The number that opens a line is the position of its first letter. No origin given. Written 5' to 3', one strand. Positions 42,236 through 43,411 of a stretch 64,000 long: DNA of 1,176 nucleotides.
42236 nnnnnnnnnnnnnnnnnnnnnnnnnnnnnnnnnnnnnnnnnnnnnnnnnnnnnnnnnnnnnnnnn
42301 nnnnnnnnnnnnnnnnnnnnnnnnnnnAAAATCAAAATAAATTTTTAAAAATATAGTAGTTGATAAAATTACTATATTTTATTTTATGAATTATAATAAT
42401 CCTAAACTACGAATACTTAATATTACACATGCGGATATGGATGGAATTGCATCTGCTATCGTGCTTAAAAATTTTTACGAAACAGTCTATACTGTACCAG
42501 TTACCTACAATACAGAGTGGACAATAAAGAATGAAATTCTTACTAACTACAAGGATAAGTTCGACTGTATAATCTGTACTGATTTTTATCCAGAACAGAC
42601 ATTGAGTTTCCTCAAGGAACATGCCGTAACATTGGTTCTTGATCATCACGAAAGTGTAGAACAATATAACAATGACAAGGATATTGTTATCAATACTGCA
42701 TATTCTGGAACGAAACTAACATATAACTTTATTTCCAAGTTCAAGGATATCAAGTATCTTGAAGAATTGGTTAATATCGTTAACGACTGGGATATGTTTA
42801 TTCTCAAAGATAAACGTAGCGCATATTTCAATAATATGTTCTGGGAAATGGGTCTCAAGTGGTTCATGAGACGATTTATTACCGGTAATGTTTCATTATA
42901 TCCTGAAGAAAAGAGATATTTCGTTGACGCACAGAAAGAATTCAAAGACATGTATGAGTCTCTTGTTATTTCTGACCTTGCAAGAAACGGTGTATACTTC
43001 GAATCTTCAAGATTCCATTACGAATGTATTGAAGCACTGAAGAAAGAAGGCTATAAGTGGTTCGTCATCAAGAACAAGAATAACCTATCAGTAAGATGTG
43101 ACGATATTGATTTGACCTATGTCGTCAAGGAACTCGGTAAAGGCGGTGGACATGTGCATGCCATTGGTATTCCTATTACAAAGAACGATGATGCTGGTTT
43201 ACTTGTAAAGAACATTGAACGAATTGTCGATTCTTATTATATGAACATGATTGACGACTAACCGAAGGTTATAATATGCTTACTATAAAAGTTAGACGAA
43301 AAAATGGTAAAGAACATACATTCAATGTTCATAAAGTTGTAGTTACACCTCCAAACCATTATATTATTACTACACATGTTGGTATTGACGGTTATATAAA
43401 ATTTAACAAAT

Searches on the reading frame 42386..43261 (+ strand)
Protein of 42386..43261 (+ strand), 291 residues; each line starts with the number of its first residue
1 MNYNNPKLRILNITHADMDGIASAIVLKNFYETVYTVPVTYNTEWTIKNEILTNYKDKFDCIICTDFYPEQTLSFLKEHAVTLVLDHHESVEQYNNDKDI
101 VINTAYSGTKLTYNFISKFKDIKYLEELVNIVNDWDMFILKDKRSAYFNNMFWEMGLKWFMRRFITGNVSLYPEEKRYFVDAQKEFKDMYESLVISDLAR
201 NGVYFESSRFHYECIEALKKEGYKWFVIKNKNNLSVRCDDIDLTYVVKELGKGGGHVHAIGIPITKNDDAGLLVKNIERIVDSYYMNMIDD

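Call 14: search_protein_families(library=pfam, proteins=[window:42386-43261:+], max_evalue=0.01)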
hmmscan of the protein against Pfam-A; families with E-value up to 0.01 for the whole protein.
window:42386-43261:+ (291 aa): 2 families
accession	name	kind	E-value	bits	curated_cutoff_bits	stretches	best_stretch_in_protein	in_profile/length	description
PF01368.27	DHH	-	1.9e-08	35.1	28.1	1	10-121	2-107/125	DHH family, N-terminal domain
PF02272.25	DHHA1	-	0.001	19.9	25.9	1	221-281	29-100/102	DHHA1 domain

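Call 20: search_protein_families(library=phrogs, proteins=[window:42386-43261:+], max_evalue=0.001)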
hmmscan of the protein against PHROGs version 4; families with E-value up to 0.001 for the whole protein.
window:42386-43261:+ (291 aa): 1 family
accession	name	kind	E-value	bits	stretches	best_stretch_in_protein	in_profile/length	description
phrog_4771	-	other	6.6e-17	62.6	1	14-267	23-286/363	DHH phosphoesterase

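Call 43: find_related_loci(query=window:42386-43261:+, collection=viral_contigs, flank=3000)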
Query window:42386-43261:+ (291 aa) in viral_contigs; peptide patterns used: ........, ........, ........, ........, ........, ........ (x = any residue, [..] = any of these).
22 stretches matched a pattern; 19 encode a relative of the query (tblastn E <= 1e-3); 19 distinct loci.
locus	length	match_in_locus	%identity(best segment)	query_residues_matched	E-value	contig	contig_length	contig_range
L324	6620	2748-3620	83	1-291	1e-170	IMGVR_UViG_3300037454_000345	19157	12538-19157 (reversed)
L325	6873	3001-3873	81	1-291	1e-169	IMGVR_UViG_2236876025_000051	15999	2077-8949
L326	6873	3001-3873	81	1-291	1e-169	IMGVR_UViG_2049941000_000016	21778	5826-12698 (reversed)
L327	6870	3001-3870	68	1-291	2e-136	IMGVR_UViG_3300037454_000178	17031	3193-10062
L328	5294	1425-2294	68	1-291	1e-135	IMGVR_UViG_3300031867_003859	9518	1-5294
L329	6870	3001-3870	67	1-291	2e-135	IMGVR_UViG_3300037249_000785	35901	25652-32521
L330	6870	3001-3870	68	1-291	1e-135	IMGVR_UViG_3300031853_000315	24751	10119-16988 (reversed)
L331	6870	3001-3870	67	1-291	2e-135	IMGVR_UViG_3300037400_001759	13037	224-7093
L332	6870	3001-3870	70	1-291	2e-131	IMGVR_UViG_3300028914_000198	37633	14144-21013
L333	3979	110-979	70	1-291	5e-131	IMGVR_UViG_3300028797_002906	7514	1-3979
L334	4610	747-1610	57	1-287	4e-107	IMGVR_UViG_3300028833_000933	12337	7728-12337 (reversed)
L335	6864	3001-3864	56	1-287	6e-106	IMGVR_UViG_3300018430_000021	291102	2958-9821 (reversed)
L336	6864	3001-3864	56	1-287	6e-106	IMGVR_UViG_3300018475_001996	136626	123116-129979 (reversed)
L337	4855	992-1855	56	1-287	5e-106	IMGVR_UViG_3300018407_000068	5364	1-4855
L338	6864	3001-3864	57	1-287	5e-105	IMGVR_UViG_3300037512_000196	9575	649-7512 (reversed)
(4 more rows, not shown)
